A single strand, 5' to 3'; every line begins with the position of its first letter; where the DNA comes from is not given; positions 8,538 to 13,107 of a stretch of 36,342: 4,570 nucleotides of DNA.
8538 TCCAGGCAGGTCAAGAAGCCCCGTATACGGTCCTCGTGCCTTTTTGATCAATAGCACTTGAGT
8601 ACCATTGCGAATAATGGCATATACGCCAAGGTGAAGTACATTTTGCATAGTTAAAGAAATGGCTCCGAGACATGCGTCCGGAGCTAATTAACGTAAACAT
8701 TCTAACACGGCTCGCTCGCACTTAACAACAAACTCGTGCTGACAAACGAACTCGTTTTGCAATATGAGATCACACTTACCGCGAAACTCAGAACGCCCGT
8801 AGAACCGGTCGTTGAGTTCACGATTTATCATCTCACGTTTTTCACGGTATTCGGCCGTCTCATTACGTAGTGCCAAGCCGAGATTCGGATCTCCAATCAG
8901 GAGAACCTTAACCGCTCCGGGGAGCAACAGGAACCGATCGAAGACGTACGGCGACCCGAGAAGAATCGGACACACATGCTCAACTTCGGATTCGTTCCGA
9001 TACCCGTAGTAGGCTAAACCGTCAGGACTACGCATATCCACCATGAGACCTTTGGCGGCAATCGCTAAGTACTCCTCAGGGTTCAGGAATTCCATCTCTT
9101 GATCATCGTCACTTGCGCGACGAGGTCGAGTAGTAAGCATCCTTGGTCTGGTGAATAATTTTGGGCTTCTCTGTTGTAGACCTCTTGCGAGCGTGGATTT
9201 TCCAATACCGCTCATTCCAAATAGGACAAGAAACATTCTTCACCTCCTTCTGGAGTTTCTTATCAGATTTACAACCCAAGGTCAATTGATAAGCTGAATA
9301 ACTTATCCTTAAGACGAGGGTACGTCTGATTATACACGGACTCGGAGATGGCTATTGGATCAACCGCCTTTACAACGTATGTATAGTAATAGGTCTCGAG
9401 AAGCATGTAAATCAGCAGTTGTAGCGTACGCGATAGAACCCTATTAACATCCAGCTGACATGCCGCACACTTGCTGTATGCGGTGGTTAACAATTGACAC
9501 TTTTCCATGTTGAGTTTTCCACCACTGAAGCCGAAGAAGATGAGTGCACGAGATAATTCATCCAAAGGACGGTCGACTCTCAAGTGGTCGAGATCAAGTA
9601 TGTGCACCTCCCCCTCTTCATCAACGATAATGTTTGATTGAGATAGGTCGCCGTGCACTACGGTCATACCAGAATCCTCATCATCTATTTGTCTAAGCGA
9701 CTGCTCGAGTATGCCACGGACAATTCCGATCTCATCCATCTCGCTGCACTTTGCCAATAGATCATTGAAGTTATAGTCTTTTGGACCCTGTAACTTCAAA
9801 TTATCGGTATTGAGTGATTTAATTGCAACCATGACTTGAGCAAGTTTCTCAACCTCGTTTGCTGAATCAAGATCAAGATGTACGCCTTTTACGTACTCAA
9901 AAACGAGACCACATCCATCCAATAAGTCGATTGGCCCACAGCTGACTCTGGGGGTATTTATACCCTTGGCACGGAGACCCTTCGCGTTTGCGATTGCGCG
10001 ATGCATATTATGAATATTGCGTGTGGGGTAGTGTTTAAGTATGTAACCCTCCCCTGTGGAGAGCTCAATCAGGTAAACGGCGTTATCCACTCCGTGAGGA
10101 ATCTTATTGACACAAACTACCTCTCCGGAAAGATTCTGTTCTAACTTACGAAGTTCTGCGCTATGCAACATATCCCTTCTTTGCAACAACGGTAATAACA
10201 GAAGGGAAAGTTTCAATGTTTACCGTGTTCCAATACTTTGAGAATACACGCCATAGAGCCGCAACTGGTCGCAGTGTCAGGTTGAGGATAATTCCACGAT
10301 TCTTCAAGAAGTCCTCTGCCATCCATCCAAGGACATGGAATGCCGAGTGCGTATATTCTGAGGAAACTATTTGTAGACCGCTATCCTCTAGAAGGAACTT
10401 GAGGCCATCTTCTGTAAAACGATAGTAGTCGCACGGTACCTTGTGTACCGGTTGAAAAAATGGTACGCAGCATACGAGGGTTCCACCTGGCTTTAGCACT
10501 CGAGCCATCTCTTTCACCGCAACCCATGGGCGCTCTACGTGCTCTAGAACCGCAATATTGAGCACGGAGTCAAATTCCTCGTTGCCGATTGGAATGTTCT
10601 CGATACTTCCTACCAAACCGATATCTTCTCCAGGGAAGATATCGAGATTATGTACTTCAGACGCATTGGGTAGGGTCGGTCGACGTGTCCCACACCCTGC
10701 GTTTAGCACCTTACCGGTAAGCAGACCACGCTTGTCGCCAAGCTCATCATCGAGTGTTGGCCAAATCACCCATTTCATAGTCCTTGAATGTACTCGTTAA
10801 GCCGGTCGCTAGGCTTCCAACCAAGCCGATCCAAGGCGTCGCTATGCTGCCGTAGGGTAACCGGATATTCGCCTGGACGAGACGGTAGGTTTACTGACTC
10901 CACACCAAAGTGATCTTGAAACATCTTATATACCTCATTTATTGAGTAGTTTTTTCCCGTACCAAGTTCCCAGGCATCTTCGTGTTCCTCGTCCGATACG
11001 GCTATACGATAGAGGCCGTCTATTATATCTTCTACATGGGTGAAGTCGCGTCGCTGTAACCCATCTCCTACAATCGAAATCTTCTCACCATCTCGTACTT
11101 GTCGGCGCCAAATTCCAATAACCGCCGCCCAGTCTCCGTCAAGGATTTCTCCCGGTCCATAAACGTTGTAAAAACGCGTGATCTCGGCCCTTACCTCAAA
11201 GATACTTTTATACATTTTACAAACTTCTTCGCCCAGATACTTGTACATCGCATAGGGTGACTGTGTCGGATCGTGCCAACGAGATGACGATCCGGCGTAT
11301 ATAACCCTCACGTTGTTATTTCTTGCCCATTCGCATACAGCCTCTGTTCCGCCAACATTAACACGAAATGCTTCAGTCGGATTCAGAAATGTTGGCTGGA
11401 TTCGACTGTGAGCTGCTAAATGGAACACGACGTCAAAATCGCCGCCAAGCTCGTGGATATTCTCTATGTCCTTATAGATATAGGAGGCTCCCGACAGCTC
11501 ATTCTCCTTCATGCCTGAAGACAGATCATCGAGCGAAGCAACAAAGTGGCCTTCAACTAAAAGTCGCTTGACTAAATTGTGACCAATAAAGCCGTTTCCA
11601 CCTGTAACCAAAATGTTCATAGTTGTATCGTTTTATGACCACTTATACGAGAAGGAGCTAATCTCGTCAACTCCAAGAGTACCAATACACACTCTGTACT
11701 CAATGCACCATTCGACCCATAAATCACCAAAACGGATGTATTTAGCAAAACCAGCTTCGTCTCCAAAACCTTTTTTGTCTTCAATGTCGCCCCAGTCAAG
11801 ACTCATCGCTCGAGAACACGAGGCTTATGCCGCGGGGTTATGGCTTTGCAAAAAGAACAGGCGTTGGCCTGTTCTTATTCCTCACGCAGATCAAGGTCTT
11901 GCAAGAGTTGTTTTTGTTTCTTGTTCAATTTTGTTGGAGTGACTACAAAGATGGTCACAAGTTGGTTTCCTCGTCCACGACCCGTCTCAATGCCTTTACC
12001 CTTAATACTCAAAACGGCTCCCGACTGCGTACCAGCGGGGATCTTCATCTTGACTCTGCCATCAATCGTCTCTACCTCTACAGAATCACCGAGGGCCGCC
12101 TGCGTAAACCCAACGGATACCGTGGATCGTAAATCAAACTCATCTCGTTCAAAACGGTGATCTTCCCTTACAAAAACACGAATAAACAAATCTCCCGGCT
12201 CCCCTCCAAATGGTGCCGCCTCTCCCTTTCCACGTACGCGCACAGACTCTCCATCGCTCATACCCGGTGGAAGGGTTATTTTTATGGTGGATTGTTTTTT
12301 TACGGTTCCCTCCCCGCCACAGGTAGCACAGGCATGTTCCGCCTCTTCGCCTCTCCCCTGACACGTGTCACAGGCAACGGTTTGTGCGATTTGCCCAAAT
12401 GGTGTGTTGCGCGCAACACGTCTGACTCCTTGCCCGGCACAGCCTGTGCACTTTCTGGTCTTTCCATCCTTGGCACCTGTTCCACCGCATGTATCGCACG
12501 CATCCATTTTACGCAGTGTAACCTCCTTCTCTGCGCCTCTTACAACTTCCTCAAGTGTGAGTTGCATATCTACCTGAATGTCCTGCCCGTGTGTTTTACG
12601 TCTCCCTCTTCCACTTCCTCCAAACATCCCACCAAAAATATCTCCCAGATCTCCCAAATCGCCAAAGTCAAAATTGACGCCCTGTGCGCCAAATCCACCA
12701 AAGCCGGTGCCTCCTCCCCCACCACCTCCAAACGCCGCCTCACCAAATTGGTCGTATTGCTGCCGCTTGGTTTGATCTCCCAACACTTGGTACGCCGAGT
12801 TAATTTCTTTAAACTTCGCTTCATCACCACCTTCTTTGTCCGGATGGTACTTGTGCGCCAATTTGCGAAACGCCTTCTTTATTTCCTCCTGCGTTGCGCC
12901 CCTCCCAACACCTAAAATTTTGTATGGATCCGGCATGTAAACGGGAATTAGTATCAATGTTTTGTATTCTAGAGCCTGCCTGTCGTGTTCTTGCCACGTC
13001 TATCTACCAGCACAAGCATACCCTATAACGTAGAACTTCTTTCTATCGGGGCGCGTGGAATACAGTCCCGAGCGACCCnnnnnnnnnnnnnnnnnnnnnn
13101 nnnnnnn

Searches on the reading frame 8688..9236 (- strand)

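Call 117: search_protein_families(library=pfam, proteins=[window:8688-9236:-], max_evalue=0.001)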
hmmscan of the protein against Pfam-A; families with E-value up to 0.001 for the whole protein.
window:8688-9236:- (182 aa): 1 family
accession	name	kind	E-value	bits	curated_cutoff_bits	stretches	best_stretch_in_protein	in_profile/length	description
PF00625.27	Guanylate_kin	-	0.00068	19.8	25.2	1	3-78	5-80/182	Guanylate kinase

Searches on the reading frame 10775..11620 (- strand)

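Call 10: search_protein_families(library=pfam, proteins=[window:10775-11620:-], max_evalue=0.001)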
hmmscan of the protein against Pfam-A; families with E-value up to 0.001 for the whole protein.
window:10775-11620:- (281 aa): 6 families
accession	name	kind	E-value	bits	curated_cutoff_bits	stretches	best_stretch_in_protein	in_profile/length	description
PF01370.27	Epimerase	-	8.9e-43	146.9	20.9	1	3-219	1-239/240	NAD dependent epimerase/dehydratase family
PF16363.11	GDP_Man_Dehyd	-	7.3e-29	101.7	27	1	4-278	1-329/332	GDP-mannose 4,6 dehydratase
PF02719.21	Polysacc_synt_2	-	5.1e-13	49.3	20.2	1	3-237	1-246/293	Polysaccharide biosynthesis protein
PF04321.23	RmlD_sub_bind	-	1.9e-11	44.1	27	1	1-212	1-202/287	RmlD substrate binding domain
PF01073.25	3Beta_HSD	-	1.3e-10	41.2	22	1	4-111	1-116/280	3-beta hydroxysteroid dehydrogenase/isomerase family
PF07993.18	NAD_binding_4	-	5.6e-08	32.7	20.1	0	53-103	80-127/258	Male sterility protein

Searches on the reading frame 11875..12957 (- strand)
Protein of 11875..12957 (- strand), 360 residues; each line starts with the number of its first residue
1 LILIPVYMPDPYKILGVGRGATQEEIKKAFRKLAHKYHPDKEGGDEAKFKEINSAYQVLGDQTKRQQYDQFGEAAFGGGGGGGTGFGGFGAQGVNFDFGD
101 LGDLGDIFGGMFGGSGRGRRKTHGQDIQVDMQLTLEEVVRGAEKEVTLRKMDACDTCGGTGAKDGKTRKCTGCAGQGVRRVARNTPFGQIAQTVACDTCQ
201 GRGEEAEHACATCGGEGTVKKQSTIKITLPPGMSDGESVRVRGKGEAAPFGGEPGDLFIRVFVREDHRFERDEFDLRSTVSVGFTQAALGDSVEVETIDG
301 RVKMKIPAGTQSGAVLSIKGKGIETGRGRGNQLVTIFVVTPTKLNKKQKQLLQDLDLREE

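Call 10: search_protein_families(library=pfam, proteins=[window:11875-12957:-], max_evalue=0.001)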
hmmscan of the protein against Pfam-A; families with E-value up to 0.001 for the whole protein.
window:11875-12957:- (360 aa): 3 families
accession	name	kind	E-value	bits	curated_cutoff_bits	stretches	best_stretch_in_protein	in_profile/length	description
PF01556.23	DnaJ_C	-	2.4e-43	148.3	26.6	1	127-341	1-152/152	DnaJ C terminal domain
PF00226.36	DnaJ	-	8.9e-25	87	27.8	1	10-69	1-63/63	DnaJ domain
PF00684.25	DnaJ_CXXCXGXG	-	3.1e-12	47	32.7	1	154-217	1-65/65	DnaJ central domain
